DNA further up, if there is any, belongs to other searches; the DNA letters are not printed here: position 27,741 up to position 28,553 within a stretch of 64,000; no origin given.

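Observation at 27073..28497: Zur-like regulator/ZIP transporter operon with two palindromic operators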

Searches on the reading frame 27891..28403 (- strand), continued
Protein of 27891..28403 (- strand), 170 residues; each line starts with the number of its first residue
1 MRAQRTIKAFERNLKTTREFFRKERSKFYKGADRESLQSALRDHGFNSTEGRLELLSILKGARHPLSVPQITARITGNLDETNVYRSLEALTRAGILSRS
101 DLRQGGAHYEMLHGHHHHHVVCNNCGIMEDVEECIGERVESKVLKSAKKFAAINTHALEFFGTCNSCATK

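Call 30: find_encoding_contigs(protein=P0018, flank=4000, max_places=2)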
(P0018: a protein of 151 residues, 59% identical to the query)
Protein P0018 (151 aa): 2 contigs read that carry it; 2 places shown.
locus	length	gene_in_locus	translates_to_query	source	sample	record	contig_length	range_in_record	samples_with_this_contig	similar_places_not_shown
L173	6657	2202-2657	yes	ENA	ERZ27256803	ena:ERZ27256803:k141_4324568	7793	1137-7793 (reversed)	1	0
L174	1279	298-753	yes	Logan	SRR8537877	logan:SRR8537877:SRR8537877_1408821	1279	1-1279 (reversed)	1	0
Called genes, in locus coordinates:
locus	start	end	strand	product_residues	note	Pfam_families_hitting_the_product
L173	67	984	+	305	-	PF12705:PDDEXK_1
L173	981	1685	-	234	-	PF13462:Thioredoxin_4, PF01323:DSBA (faint)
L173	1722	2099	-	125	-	PF01219:DAGK_prokar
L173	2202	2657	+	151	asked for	PF01475:FUR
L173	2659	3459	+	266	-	PF02535:Zip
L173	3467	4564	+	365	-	PF07907:YibE_F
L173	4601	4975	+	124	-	-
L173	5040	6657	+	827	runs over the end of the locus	PF00521:DNA_topoisoIV, PF03989:DNA_gyraseA_C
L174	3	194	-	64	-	?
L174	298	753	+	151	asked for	PF01475:FUR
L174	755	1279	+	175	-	?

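Call 31: find_encoding_contigs(protein=P0024, flank=4000, max_places=2)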
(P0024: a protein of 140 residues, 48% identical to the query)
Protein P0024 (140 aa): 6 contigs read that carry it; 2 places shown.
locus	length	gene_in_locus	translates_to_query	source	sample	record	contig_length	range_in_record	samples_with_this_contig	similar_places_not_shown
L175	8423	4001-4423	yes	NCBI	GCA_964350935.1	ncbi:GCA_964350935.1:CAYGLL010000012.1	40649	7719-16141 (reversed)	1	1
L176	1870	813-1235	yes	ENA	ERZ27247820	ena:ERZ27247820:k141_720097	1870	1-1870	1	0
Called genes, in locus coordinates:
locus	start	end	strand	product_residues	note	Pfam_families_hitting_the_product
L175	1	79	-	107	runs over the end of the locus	-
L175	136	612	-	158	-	-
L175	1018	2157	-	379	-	PF13521:AAA_28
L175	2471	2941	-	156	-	PF20704:KH_NucS_shadow (weak)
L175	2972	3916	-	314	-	PF01656:CbiA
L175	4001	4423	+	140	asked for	PF01475:FUR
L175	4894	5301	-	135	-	PF07681:DoxX, PF04173:DoxD (weak)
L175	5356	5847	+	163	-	PF00588:SpoU_methylase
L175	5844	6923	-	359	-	-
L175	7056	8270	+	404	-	PF01520:Amidase_3, PF01471:PG_binding_1 (weak)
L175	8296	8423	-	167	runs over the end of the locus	-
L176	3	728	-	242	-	?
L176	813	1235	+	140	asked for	PF01475:FUR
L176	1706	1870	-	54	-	?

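Call 35: search_solved_structures(query=window:27891-28403:-, max_evalue=0.001, show_alignments=3)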
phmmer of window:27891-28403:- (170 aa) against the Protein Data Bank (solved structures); distinct sequences matched with E-value up to 0.001: 22.
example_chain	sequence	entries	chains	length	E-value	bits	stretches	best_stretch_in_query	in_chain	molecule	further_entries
2o03_A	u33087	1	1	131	3.5e-12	49.8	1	68-168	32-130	probable Zinc uptake regulation protein FurB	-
2w57_A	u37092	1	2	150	1.2e-11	48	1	39-167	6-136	FERRIC UPTAKE REGULATION PROTEIN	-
2xig_A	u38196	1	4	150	3.4e-11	46.6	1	35-168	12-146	FERRIC UPTAKE REGULATION PROTEIN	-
8j6w_A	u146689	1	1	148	6e-11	45.8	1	39-165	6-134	Ferric uptake regulation protein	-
5nbc_A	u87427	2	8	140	7.6e-11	45.4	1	40-169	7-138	Ferric uptake regulation protein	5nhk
3eyy_A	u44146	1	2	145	1.7e-10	44.3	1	38-170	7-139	Putative iron uptake regulatory protein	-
6d57_A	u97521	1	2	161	2.1e-10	44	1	73-168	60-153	Ferric uptake regulation protein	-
4ets_A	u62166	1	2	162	2.1e-10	44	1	73-168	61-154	Ferric uptake regulation protein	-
3mwm_A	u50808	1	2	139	9.1e-10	41.9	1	81-168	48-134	Putative metal uptake regulation protein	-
7vo0_G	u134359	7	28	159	2e-09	40.8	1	81-168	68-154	Putative metal uptake regulation protein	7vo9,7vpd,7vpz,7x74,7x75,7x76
9ire_A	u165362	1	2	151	2.9e-09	40.3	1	81-168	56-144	Ferric uptake regulation protein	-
5fd5_A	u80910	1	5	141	4.8e-09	39.6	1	36-162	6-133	Ferric uptake regulation protein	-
5fd6_A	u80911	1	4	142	4.9e-09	39.6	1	36-162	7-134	Ferric uptake regulation protein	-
2fe3_A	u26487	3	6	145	3.7e-07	33.4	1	36-170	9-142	Peroxide operon regulator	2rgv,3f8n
7ne9_AAA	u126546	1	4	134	4.2e-07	33.3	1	78-168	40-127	Ferric uptake regulator family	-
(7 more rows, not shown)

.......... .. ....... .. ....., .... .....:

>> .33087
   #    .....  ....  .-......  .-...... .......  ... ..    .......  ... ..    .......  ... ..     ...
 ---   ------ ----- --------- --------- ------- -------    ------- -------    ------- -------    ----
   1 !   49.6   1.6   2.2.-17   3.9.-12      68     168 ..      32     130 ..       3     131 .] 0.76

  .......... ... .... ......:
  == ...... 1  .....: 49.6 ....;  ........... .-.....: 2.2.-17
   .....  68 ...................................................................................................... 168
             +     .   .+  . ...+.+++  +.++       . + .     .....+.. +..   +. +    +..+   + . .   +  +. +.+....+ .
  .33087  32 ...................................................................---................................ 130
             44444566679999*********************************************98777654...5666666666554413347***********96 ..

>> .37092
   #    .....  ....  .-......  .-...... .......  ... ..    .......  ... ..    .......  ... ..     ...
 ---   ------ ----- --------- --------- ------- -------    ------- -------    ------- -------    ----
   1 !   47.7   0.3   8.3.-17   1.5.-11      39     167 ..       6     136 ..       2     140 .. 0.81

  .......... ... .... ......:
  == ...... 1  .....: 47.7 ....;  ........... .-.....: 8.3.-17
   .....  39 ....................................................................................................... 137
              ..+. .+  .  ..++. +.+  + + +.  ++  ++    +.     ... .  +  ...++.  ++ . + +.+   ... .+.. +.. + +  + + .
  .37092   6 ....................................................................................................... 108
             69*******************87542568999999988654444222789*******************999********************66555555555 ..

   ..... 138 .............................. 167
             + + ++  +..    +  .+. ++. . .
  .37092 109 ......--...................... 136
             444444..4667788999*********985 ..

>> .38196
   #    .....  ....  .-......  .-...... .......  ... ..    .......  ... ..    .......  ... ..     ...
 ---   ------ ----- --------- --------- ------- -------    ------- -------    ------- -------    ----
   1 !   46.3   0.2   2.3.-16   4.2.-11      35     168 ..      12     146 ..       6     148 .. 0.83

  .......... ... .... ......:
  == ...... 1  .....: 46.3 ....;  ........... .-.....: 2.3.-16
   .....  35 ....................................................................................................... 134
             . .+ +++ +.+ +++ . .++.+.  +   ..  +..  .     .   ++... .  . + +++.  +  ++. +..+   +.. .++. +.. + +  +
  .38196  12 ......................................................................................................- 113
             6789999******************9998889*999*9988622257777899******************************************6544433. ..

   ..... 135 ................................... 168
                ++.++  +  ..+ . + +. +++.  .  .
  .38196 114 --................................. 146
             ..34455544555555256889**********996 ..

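Call 36: search_protein_families(library=ncbifam, proteins=[L165:3341-4309:+, L165:4309-5046:+, L165:5043-5852:+, L165:5849-7057:+, L165:1972-2715:-, L167:3180-3911:-, L175:2972-3916:-], max_evalue=0.00001)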
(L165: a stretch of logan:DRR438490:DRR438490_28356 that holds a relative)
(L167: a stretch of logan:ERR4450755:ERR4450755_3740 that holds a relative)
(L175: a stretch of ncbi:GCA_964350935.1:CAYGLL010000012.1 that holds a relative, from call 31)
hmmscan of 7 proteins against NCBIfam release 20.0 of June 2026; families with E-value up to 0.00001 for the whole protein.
L165:3341-4309:+ (322 aa): 8 families
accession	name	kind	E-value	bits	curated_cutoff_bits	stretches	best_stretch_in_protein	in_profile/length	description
NF033605.1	Zn_bnd_ABC_AdcA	exception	5.5e-55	187.3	700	1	5-320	6-323/517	zinc ABC transporter substrate-binding lipoprotein AdcA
NF040870.1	AztC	equivalog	5.2e-52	177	350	1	36-319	1-277/277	zinc ABC transporter substrate-binding protein AztC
NF053842.1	MnTportMntCDein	equivalog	2.4e-47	161.5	400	1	30-314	2-277/281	manganese ABC transporter substrate-binding protein MntC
NF007091.2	PRK09545.1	equivalog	3.1e-39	135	268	1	29-307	20-307/318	zinc ABC transporter substrate-binding protein ZnuA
NF047355.1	ABC_bind_Mn_Staph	exception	4.8e-34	118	500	1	8-315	8-304/309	manganese ABC transporter substrate-binding lipoprotein MntC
NF053703.1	Mn_SBP_EfaA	exception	1.3e-31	110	485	2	143-316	132-306/310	Mn/Fe ABC transporter substrate-binding lipoprotein EfaA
NF040928.1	ABC_lipo_SloC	subfamily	2.8e-29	102.2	525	2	141-316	123-299/304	metal ABC transporter substrate-binding lipoprotein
TIGR03772.1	anch_rpt_subst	equivalog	1.8e-23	82.9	350.45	2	149-316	316-482/486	anchored repeat ABC transporter, substrate-binding protein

L165:4309-5046:+ (245 aa): 187 families (the best 25 are shown)
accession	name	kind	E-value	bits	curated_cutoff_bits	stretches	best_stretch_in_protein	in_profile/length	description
NF040873.1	AztA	equivalog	4.4e-51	173.2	220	1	19-216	2-189/191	zinc ABC transporter ATP-binding protein AztA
NF053840.1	MnTportMntADein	equivalog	1.2e-49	169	400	1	10-223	2-210/240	manganese ABC transporter ATP-binding protein MntA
TIGR03771.1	anch_rpt_ABC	equivalog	8.3e-46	156.5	268.8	1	30-219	1-186/223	anchored repeat-type ABC transporter ATP-binding subunit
NF011630.0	PRK15056.1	equivalog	9.5e-42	143.1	393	1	10-215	7-211/274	manganese/iron ABC transporter ATP-binding protein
TIGR01188.1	drrA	subfamily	1.3e-38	133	312.45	1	19-223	3-201/302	daunorubicin resistance ABC transporter, ATP-binding protein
TIGR03873.1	F420-0_ABC_ATP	hypoth_equivalog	2.7e-38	131.7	372.4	1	11-221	3-212/256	putative F420-0 ABC transporter ATP-binding protein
TIGR03410.1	urea_trans_UrtE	equivalog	1.7e-37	129.1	285.8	1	11-235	2-221/230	urea ABC transporter ATP-binding subunit UrtE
TIGR04521.1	ECF_ATPase_2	equivalog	6.2e-37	127.2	330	1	10-233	1-233/279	energy-coupling factor transporter ATPase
TIGR02315.1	ABC_phnC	equivalog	6.8e-37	127.2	266.1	1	9-226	1-226/243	phosphonate ABC transporter ATP-binding protein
NF010068.0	PRK13548.1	equivalog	9.2e-37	126.5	261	1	7-218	3-215/261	heme ABC transporter ATP-binding protein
TIGR00968.1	3a0106s01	subfamily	3e-36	125.1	342.75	1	10-217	1-202/237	sulfate ABC transporter ATP-binding protein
NF007082.0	PRK09536.1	equivalog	8e-36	124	537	1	9-211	3-204/402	corrinoid ABC transporter ATPase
TIGR04520.1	ECF_ATPase_1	equivalog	1.9e-35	122.6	315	1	10-220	1-210/269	energy-coupling factor transporter ATPase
NF008105.0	PRK10851.1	equivalog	3.7e-35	121.3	502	1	10-217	3-204/362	sulfate/thiosulfate ABC transporter ATP-binding protein CysA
NF008409.0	PRK11231.1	equivalog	5.6e-35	120.9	375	1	10-220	3-212/255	Fe(3+) dicitrate ABC transporter ATP-binding protein FecE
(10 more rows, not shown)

L165:5043-5852:+ (269 aa): 5 families
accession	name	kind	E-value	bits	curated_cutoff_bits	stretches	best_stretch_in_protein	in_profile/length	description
NF040871.1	AztB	equivalog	4.6e-46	157.6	280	1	5-253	5-253/254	zinc ABC transporter permease AztB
TIGR03770.1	anch_rpt_perm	equivalog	3.7e-40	138.3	296.8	1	12-260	17-265/270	anchored repeat-type ABC transporter permease subunit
NF040927.1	ABC_perm_SloB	subfamily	2e-34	119.6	460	1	6-259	6-258/271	metal ABC transporter permease subunit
NF007089.0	PRK09543.1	equivalog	5.4e-34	117.9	284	1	12-258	5-251/261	zinc ABC transporter permease subunit ZnuB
NF007866.0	PRK10577.1-2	equivalog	4.2e-07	28.7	554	1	102-247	497-645/666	Fe(3+)-hydroxamate ABC transporter permease FhuB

L165:5849-7057:+ (402 aa): 0 families

L165:1972-2715:- (247 aa): 5 families
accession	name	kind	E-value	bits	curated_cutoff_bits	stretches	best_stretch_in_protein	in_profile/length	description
TIGR03371.1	cellulose_yhjQ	equivalog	5.3e-11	42.5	157.85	0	8-53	10-55/246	cellulose biosynthesis protein BcsQ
NF041546.1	ParA_partition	equivalog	5.2e-08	32.7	180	1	8-40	8-40/203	ParA family partition ATPase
TIGR01969.1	minD_arch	subfamily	3.9e-07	29.5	201.75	0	7-41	8-42/251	cell division ATPase MinD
NF047398.1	AAA_KGGVGR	domain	4.5e-07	30.4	90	1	8-191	11-188/190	KGGVGR-motif variant AAA ATPase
TIGR01968.1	minD_bact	equivalog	1.5e-06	27.8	212.9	0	7-43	9-48/261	septum site-determining protein MinD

L167:3180-3911:- (243 aa): 5 families
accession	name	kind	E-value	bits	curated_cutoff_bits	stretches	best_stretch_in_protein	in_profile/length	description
TIGR03371.1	cellulose_yhjQ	equivalog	1.1e-10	41.5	157.85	0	8-52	10-54/246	cellulose biosynthesis protein BcsQ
NF047398.1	AAA_KGGVGR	domain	1.7e-07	31.7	90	1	8-182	11-179/190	KGGVGR-motif variant AAA ATPase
TIGR01969.1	minD_arch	subfamily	8.6e-07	28.4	201.75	0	7-43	8-47/251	cell division ATPase MinD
TIGR01968.1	minD_bact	equivalog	2.9e-06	26.8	212.9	0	7-44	9-49/261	septum site-determining protein MinD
NF041546.1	ParA_partition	equivalog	6.1e-06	25.9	180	0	8-40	8-40/203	ParA family partition ATPase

L175:2972-3916:- (314 aa): 5 families
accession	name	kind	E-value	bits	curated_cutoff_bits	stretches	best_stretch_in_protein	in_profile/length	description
TIGR03371.1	cellulose_yhjQ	equivalog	2.7e-09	36.9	157.85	0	8-53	10-55/246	cellulose biosynthesis protein BcsQ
TIGR01968.1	minD_bact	equivalog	2.2e-08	33.8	212.9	0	6-39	8-41/261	septum site-determining protein MinD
TIGR01969.1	minD_arch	subfamily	5e-08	32.4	201.75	0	6-39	7-40/251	cell division ATPase MinD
NF041546.1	ParA_partition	equivalog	2.7e-06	27.1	180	1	7-89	7-86/203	ParA family partition ATPase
TIGR00231.1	small_GTP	domain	9.7e-06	25.4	42.5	0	1-21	4-24/164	GTP-binding protein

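Call 40: search_solved_structures(query=L165:3341-4309:+, max_evalue=1e-10, show_alignments=0)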
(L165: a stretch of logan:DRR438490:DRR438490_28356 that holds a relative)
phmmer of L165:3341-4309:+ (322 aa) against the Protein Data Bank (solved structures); distinct sequences matched with E-value up to 1e-10: 51.
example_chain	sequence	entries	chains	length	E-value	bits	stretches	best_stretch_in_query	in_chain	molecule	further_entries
2o1e_A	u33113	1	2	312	1.7e-68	234.3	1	30-319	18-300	YcdH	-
7jj8_B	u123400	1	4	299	9e-61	208.9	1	33-317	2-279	Zinc-binding lipoprotein AdcA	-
7jj9_A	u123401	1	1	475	2.3e-60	207.6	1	33-317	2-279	Zinc-binding lipoprotein AdcA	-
3gi1_A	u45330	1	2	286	2.9e-46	161.3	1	31-315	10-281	Laminin-binding protein of group A streptococci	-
3hjt_A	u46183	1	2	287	4.2e-45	157.5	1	31-315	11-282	Lmb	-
4h0f_A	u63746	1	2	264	2e-44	155.3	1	148-315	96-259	Laminin-binding surface protein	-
1pq4_A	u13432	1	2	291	1.6e-42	149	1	35-296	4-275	periplasmic binding protein component of an ABC type zinc uptake transporter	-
3cx3_A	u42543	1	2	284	1.3e-38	136.2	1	28-294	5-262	Lipoprotein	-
7lm7_A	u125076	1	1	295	7.5e-38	133.7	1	33-293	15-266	Adhesion protein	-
7lm5_A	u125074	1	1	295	4e-37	131.3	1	33-294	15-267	Adhesion protein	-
7lm6_A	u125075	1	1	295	1.1e-36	129.8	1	33-294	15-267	Adhesion protein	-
6q1c_A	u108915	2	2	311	1.7e-35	125.9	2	147-298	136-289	Periplasmic chelated iron-binding protein YfeA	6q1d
2ov1_A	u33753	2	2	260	9.6e-35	123.5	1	148-298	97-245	Periplasmic binding protein component of an ABC type zinc uptake transporter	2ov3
5uxs_A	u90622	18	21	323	2.7e-33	118.7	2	147-298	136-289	Periplasmic chelated iron-binding protein YfeA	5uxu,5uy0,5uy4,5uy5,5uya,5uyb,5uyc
4irm_A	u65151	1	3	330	9.9e-33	116.9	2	150-283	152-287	Mn transporter; MntC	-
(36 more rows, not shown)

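Call 42: search_solved_structures(query=L165:3341-4309:+, max_evalue=1e-58, show_alignments=2)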
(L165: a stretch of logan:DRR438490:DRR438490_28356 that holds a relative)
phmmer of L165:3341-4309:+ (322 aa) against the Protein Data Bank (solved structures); distinct sequences matched with E-value up to 1e-58: 3.
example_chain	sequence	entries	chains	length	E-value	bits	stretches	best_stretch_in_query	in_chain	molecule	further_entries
2o1e_A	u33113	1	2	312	1.7e-68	234.3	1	30-319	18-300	YcdH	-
7jj8_B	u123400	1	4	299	9e-61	208.9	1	33-317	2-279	Zinc-binding lipoprotein AdcA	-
7jj9_A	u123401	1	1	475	2.3e-60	207.6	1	33-317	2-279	Zinc-binding lipoprotein AdcA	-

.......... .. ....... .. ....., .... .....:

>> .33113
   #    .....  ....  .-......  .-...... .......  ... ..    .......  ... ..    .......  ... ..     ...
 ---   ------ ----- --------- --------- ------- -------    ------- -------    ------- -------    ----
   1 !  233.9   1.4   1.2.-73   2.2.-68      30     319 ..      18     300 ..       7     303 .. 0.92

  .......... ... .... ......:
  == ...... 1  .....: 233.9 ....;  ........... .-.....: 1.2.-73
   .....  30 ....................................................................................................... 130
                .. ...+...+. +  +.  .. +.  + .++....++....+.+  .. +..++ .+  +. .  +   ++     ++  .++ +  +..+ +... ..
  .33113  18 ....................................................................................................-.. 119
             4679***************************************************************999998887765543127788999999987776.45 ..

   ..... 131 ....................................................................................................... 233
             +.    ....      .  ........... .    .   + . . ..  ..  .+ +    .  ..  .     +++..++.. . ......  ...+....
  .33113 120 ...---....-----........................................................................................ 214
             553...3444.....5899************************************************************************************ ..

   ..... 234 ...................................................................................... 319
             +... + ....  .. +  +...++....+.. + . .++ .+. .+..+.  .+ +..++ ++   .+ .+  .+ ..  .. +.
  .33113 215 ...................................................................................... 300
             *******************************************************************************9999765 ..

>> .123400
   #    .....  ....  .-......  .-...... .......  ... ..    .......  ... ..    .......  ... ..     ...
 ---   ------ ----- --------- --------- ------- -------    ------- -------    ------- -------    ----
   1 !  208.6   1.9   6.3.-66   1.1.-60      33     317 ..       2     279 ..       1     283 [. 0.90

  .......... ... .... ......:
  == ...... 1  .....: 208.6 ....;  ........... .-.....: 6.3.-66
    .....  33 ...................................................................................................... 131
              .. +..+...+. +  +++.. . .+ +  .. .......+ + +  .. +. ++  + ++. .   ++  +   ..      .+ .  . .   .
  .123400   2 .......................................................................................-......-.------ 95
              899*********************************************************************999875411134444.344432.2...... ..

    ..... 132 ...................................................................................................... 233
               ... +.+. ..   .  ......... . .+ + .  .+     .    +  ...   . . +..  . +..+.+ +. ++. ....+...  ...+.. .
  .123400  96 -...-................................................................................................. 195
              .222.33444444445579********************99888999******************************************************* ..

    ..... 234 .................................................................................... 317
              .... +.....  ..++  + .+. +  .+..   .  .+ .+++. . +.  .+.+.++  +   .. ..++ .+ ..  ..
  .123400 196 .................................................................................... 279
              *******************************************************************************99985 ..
